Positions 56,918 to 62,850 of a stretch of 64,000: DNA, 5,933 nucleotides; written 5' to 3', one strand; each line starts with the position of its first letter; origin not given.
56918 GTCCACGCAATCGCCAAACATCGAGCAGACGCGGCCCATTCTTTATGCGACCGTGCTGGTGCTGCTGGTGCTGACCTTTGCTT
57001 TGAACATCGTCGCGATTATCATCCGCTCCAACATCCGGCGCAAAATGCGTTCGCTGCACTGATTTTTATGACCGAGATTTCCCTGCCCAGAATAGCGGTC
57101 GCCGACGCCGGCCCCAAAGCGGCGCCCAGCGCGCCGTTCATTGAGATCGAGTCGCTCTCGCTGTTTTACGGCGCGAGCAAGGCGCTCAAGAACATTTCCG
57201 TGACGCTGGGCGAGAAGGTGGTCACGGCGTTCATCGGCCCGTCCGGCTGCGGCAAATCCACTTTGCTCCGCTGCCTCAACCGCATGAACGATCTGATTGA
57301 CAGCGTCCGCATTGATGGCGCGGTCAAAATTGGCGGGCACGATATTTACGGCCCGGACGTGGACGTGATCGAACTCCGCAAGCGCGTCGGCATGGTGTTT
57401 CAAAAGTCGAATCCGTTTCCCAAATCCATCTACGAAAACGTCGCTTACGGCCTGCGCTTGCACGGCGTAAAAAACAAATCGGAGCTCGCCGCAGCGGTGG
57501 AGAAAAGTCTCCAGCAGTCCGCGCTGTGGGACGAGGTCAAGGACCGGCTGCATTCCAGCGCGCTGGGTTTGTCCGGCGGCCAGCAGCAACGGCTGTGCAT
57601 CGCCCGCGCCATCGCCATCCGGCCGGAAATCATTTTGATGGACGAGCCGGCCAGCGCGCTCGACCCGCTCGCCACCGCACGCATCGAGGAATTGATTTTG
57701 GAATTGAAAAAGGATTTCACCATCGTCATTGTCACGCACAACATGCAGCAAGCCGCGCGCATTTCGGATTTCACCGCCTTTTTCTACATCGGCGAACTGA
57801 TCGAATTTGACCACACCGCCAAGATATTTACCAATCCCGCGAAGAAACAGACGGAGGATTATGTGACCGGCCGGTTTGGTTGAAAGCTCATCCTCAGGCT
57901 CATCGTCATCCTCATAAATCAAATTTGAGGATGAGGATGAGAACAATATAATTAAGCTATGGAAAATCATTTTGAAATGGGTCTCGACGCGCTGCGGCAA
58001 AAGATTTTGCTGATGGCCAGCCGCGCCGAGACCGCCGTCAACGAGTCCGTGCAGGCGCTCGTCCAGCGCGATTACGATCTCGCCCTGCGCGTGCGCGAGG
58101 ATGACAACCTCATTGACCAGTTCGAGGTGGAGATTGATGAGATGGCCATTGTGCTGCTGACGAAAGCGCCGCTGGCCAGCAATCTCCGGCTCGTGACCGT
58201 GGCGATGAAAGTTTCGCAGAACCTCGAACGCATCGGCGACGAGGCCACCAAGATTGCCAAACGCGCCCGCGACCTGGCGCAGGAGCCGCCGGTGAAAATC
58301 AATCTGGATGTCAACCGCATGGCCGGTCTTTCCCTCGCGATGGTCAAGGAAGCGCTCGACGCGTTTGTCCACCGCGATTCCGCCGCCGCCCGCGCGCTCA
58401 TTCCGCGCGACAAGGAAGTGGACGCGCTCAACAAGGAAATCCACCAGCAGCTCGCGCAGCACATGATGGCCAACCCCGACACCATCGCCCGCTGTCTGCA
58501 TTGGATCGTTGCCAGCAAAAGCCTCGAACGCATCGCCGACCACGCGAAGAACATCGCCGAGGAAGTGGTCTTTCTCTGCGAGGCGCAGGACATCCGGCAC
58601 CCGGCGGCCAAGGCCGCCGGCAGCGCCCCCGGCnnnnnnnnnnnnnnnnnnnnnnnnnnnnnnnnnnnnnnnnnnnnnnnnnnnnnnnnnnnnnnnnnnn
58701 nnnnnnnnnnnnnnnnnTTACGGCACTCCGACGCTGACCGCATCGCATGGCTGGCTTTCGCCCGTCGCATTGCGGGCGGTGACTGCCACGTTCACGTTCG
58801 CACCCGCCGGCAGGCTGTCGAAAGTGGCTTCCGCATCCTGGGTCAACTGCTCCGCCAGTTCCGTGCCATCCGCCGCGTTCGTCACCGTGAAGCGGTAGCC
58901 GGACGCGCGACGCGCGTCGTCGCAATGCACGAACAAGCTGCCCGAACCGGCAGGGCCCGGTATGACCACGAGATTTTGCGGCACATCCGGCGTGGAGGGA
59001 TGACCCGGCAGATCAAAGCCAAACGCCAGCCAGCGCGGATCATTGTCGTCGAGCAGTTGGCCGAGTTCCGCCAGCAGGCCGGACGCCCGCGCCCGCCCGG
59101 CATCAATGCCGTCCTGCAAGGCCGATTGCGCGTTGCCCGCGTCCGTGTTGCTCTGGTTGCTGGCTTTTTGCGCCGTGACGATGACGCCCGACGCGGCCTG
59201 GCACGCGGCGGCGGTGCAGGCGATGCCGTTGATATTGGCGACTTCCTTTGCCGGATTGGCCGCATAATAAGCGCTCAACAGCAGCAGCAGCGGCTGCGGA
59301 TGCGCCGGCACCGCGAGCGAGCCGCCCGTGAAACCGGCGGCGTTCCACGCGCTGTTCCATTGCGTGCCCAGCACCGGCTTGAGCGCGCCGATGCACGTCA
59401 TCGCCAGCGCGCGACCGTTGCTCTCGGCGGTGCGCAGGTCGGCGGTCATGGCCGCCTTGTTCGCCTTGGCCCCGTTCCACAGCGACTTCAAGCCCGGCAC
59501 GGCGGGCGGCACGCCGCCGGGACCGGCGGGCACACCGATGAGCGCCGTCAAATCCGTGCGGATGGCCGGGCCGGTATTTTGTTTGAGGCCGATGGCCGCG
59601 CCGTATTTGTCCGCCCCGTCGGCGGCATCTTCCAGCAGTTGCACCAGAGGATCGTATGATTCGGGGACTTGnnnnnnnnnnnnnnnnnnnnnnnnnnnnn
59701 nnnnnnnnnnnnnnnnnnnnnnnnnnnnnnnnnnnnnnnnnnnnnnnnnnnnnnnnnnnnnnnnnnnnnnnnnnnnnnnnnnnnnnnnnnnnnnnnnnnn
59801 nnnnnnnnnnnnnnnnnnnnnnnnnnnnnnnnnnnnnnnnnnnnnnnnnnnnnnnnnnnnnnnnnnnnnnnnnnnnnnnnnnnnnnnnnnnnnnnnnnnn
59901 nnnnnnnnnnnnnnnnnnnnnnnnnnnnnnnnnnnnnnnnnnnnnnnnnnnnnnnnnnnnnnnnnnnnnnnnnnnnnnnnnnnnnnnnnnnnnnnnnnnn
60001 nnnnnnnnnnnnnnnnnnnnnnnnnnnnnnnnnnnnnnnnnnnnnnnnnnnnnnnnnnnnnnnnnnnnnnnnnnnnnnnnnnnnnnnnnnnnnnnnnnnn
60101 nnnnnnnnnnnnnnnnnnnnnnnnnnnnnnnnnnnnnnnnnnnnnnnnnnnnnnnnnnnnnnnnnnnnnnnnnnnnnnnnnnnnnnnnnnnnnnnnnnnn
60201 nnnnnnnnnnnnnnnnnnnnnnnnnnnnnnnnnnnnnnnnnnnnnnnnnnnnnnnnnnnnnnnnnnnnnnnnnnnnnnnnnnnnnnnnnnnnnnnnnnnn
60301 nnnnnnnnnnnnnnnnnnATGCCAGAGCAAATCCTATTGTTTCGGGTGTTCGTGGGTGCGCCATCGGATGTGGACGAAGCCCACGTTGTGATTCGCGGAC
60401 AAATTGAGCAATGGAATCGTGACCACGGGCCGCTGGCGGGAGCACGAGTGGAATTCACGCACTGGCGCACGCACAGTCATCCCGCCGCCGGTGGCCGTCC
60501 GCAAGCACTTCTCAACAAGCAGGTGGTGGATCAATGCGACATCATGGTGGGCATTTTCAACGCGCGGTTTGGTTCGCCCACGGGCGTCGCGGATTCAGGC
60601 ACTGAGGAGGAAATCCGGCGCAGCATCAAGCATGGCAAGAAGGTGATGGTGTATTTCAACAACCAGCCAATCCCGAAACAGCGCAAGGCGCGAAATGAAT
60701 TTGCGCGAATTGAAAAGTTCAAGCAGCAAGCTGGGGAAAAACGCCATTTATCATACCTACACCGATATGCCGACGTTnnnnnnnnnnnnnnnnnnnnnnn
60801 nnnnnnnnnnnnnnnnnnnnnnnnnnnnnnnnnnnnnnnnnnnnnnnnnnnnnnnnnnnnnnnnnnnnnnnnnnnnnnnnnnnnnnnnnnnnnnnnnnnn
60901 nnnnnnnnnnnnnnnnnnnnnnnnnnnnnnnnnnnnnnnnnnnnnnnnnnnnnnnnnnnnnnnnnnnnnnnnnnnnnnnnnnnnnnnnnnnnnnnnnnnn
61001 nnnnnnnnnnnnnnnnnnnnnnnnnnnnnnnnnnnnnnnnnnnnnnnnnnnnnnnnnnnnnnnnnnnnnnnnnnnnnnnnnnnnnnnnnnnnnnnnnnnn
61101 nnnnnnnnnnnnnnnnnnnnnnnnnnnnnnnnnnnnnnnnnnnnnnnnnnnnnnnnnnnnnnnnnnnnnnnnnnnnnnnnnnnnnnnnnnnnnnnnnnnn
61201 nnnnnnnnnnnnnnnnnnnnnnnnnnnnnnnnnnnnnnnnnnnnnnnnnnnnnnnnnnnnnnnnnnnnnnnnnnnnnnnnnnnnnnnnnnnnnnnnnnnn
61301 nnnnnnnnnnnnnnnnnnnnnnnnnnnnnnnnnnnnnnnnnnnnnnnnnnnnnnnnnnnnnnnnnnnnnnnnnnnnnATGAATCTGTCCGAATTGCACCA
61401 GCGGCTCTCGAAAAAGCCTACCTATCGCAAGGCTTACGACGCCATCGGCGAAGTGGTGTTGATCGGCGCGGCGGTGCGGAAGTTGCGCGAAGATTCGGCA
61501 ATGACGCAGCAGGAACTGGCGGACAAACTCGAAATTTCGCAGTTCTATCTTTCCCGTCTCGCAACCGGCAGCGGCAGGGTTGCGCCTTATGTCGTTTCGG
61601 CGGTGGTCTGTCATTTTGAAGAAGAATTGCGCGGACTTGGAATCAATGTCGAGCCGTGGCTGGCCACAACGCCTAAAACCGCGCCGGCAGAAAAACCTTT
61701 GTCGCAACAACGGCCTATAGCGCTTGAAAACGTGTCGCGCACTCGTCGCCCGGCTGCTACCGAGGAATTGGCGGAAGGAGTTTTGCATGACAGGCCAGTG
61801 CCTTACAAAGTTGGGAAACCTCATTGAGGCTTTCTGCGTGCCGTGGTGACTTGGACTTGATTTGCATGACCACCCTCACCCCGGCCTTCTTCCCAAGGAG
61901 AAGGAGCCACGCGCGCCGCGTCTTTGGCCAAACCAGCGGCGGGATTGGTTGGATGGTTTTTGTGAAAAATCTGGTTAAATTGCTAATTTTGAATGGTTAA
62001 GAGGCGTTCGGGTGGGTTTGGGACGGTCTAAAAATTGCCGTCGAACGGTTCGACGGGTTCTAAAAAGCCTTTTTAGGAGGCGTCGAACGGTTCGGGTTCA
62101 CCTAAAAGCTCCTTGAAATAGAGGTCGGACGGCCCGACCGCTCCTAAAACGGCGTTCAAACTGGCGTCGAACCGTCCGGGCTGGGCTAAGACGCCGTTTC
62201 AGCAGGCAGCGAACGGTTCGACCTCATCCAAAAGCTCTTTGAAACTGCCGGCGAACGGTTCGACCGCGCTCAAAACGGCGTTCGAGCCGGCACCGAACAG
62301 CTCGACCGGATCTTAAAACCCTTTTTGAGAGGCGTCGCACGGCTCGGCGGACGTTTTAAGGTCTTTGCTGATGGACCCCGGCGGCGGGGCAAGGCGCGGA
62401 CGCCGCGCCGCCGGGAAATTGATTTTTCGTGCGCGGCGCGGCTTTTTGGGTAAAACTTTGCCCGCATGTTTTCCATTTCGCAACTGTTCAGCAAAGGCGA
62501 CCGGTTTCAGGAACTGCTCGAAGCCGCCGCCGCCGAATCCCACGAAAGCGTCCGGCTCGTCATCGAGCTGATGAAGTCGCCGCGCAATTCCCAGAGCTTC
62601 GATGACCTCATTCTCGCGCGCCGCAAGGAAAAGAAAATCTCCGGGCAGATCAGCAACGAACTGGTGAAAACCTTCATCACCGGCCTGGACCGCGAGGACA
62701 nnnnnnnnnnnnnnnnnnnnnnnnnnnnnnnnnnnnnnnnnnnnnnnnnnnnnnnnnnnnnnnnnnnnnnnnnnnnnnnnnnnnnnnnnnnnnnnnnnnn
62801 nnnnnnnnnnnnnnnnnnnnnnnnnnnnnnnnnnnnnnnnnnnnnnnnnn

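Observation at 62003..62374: Nine-unit ~42-nt tandem array with palindromic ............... cores and conserved CTAAAA motifs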

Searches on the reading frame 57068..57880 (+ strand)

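Call 12: search_protein_families(library=pfam, proteins=[window:57068-57880:+], max_evalue=0.01)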
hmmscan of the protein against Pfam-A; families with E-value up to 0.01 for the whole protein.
window:57068-57880:+ (271 aa): 11 families
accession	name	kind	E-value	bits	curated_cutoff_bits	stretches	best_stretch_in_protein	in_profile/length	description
PF00005.33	ABC_tran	-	1.1e-29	104.2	25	1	40-195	1-136/137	ABC transporter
PF13304.12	AAA_21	-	4.2e-13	50.5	27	2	154-226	224-300/304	AAA domain, putative AbiEii toxin, Type IV TA system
PF02463.25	SMC_N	-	6.6e-08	32.7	40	1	48-234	22-207/220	RecF/RecN/SMC N terminal domain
PF13401.12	AAA_22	-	3.2e-05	24.7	27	1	52-153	7-84/130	AAA domain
PF03193.22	RsgA_GTPase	-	0.00029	21.1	30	1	38-74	95-130/174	RsgA GTPase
PF13175.12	AAA_15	-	0.00037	20.7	32.1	1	38-75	12-48/374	AAA ATPase domain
PF20703.3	nSTAND1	-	0.00044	20.4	27.1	1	29-69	12-52/379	Novel STAND NTPase 1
PF09818.15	ABC_ATPase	-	0.0011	18.5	23.2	0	6-72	37-101/283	P-loop domain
PF25201.1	nSTAND6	-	0.0021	18.5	27.7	1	34-88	2-58/148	Novel STAND NTPase 6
PF13476.12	AAA_23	-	0.0022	19.1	27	1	44-70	14-39/201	AAA domain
PF13555.12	AAA_29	-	0.0059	16.8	27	0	47-67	19-39/61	P-loop containing region of AAA domain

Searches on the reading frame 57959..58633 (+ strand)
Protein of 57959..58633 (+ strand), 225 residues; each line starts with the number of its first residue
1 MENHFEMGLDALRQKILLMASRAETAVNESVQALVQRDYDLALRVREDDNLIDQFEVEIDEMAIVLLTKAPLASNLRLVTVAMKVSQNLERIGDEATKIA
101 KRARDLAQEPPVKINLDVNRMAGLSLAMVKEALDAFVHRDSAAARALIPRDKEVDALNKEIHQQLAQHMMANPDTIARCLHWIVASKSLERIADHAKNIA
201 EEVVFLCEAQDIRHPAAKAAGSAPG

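Call 12: search_protein_families(library=pfam, proteins=[window:57959-58633:+], max_evalue=0.01)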
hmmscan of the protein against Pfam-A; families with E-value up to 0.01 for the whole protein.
window:57959-58633:+ (225 aa): 1 family
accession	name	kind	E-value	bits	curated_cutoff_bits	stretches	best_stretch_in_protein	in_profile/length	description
PF01895.24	PhoU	-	2.1e-40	137.4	23.5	2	118-203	1-89/89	PhoU domain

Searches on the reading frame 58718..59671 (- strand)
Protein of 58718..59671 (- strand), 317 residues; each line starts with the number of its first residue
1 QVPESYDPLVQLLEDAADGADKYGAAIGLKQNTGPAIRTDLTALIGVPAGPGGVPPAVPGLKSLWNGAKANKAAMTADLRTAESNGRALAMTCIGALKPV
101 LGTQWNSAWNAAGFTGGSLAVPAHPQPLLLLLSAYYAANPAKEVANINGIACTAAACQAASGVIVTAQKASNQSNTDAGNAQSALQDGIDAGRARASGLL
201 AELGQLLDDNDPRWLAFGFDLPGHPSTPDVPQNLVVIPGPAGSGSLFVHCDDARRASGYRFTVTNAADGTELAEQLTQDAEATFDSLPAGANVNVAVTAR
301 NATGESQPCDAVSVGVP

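Call 12: search_protein_families(library=pfam, proteins=[window:58718-59671:-], max_evalue=0.01)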
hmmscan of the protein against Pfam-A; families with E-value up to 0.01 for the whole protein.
window:58718-59671:- (317 aa): 0 families

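Call 74: search_protein_families(library=phrogs, proteins=[window:58718-59671:-], max_evalue=0.01)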
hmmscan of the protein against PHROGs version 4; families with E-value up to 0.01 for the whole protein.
window:58718-59671:- (317 aa): 0 families

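Call 75: search_protein_families(library=padloc, proteins=[window:58718-59671:-], max_evalue=0.01)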
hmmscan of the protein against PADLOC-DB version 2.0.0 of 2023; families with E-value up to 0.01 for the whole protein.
window:58718-59671:- (317 aa): 0 families

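Call 76: search_solved_structures(query=window:58718-59671:-, max_evalue=1)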
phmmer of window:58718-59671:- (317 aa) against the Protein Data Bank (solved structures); distinct sequences matched with E-value up to 1: 8.
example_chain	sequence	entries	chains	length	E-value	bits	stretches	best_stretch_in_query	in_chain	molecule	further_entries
8peq_A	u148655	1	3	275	0.0062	19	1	255-309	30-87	Fibronectin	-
4gh7_B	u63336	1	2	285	0.008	18.7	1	255-309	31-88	Fibronectin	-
5n47_B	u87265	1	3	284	0.0083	18.6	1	255-309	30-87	Fibronectin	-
3t1w_A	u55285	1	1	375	0.017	17.6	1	255-309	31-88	four-domain fibronectin fragment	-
1fnf_A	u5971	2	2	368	0.028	16.9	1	255-309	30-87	FIBRONECTIN | Isoform 1 of Fibronectin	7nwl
6mfa_A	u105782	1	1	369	0.33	13.4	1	243-309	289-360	Fibronectin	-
6xay_A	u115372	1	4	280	0.34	13.3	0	255-312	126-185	Fibronectin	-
6xax_B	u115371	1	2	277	0.46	12.9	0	255-310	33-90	Fibronectin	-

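Call 86: find_related_loci(query=window:58718-59671:-, collection=viral_contigs, flank=8000)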
Query window:58718-59671:- (317 aa) in viral_contigs; peptide patterns used: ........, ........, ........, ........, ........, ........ (x = any residue, [..] = any of these).
44 stretches matched a pattern, but none encodes a relative of the query by tblastn (E <= 1e-3).

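Call 95: predict_structure(protein=window:58718-59671:-)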
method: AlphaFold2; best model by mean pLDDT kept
length: 317 residues; sequences in the alignment: 1
mean_pLDDT: 49.4   pTM: 0.32
mean pLDDT of the five models: 49.4, 45.5, 43.9, 41.3, 40.1
residues with pLDDT >= 90: 1; 70-90: 53; 50-70: 44; < 50: 219
segments of 3 or more residues with pLDDT < 50: 1-6, 22-32, 44-101, 106-157, 159-242
pLDDT, mean of each block of 10 residues (from residue 1): 46 53 40 51 47 40 36 34 42 44 47 37 38 43 37 44 43 41 45 44 40 33 30 42 63 70 81 85 73 76 76 61
secondary structure, 60 per line:
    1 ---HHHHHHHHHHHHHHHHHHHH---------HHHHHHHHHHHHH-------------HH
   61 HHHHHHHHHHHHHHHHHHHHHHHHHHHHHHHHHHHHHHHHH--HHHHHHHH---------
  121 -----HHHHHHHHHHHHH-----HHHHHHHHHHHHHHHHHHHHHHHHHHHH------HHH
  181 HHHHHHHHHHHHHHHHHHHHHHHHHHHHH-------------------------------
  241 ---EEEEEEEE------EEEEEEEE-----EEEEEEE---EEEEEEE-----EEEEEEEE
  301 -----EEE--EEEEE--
elements in order: H4-23 H33-45 H59-101 H104-111 H126-138 H144-171 H178-209 E244-251 E258-265 E271-277 E281-287 E293-300 E306-308 E311-315

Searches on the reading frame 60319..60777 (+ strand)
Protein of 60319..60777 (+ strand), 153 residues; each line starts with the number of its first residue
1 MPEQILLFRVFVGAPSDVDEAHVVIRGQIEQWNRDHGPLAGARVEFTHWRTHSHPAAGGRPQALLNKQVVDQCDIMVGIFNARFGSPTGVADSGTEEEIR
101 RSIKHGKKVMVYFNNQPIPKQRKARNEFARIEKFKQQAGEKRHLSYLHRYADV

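Call 12: search_protein_families(library=pfam, proteins=[window:60319-60777:+], max_evalue=0.01)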
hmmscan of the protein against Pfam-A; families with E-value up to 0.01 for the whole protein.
window:60319-60777:+ (153 aa): 1 family
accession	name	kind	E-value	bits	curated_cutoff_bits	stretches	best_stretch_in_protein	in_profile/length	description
PF13271.11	DUF4062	-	1.3e-06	29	24.7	1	54-100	34-80/82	Domain of unknown function (DUF4062)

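Call 74: search_protein_families(library=phrogs, proteins=[window:60319-60777:+], max_evalue=0.01)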
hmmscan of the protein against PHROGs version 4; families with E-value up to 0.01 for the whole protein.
window:60319-60777:+ (153 aa): 1 family
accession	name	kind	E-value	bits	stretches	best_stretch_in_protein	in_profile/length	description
phrog_15411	-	unknown function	0.00099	19.6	1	60-137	45-126/333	-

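Call 75: search_protein_families(library=padloc, proteins=[window:60319-60777:+], max_evalue=0.01)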
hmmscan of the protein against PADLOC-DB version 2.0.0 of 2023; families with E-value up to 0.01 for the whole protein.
window:60319-60777:+ (153 aa): 1 family
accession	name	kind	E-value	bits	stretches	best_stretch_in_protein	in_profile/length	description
PDLC05050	PDC-S60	-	3.5e-26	89.8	1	7-141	4-142/906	-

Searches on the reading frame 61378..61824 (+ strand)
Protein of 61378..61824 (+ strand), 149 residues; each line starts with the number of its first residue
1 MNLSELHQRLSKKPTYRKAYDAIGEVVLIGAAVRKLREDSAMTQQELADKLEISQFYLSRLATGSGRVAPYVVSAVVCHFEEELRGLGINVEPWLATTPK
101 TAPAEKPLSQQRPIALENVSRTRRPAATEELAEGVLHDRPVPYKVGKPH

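Call 12: search_protein_families(library=pfam, proteins=[window:61378-61824:+], max_evalue=0.01)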
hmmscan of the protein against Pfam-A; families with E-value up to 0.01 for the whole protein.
window:61378-61824:+ (149 aa): 2 families
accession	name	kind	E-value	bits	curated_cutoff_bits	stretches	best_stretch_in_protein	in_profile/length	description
PF13560.12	HTH_31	-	1.8e-06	28.6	27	1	29-73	2-47/64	Helix-turn-helix domain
PF01381.28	HTH_3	-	1.7e-05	25.2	23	1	33-80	1-48/55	Helix-turn-helix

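Call 74: search_protein_families(library=phrogs, proteins=[window:61378-61824:+], max_evalue=0.01)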
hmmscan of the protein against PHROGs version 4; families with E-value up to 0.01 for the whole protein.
window:61378-61824:+ (149 aa): 14 families
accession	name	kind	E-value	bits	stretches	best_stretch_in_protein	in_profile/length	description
phrog_1373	-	transcription regulation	4.1e-06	27.9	1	2-64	36-99/166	transcriptional regulator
phrog_2439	-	transcription regulation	0.00023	21.2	1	25-68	4-47/367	transcriptional regulator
phrog_7241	-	transcription regulation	0.00033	21.7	1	32-67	65-100/122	transcriptional regulator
phrog_3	-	transcription regulation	0.00046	21.1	1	29-70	89-128/430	transcriptional repressor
phrog_6831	-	transcription regulation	0.00055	20.9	1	40-65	17-42/68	transcriptional regulator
phrog_2328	-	transcription regulation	0.00062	20.5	1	30-87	17-74/128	transcriptional repressor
phrog_2339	-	DNA, RNA and nucleotide metabolism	0.0012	19.8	1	31-63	28-60/98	HTH DNA binding protein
phrog_8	-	transcription regulation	0.0013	19.3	1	29-67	77-114/346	transcriptional regulator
phrog_11187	-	transcription regulation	0.0014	19.4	1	31-72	10-51/63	transcriptional regulator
phrog_1124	-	transcription regulation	0.0015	19.1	1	29-82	9-61/177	transcriptional regulator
phrog_1468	-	transcription regulation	0.002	18.7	1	30-64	9-43/67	transcriptional repressor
phrog_5823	-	transcription regulation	0.0034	17.6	1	29-64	7-42/404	transcriptional regulator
phrog_2104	-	unknown function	0.0052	18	1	31-63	42-74/103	-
phrog_8038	-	unknown function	0.0062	17.4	0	33-66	10-41/66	-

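Call 75: search_protein_families(library=padloc, proteins=[window:61378-61824:+], max_evalue=0.01)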
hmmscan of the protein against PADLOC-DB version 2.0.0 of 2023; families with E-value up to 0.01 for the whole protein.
window:61378-61824:+ (149 aa): 4 families
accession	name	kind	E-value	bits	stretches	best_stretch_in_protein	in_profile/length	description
PDLC02926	HTH_VI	-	3e-07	28.6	1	29-65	2-38/92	-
PDLC03665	Control_protein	-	0.00043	18.5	1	27-65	7-46/77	control protein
PDLC04775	PDC-M69A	-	0.00085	17.8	1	29-65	8-44/113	-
PDLC04142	capH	-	0.0019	17.2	1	29-69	7-47/103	capH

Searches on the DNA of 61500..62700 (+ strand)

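Call 6: search_rna_families(source=window, start=61500, end=62700, threshold=evalue, max_evalue=10)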
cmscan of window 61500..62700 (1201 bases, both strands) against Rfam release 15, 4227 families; matches with E-value up to 10: 3.
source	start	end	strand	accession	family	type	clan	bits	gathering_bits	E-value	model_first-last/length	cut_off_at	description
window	62518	62562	+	RF02884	BcKCsr7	Gene; sRNA;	-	18.8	59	0.4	38-83/157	no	Burkholderia sRNA 7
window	61757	61780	+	RF03156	L31-Firmicutes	Cis-reg; leader;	CL00118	15.8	33.3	2.4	1-32/32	no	L31-Firmicutes ribosomal protein leader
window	62649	62683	-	RF01304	sR5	Gene; snRNA; snoRNA; CD-box;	-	14.4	40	1.8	27-53/53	no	Small nucleolar RNA sR5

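Call 13: search_dna_similar(query=window:61840-62465:+, collection=plasmids, mode=distant, max_evalue=0.01)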
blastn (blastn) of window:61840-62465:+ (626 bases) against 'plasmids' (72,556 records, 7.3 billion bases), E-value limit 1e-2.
No match.

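Call 14: search_dna_similar(query=window:61840-62465:+, collection=phages, mode=distant, max_evalue=0.01)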
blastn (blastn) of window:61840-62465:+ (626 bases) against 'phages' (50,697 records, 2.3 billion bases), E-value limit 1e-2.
No match.

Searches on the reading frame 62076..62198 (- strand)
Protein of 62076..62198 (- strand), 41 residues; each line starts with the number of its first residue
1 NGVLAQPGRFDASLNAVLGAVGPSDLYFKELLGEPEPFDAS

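Call 96: search_protein_representatives(protein=window:62076-62198:-)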
Query: 41 residues. Proteins with E-value up to 0.001 (for the whole library): 1; up to 1e-10: 1; up to 1e-30: 0. The best 1 are listed.
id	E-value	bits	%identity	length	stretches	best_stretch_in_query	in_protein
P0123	4.3e-14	66.5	29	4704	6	5-35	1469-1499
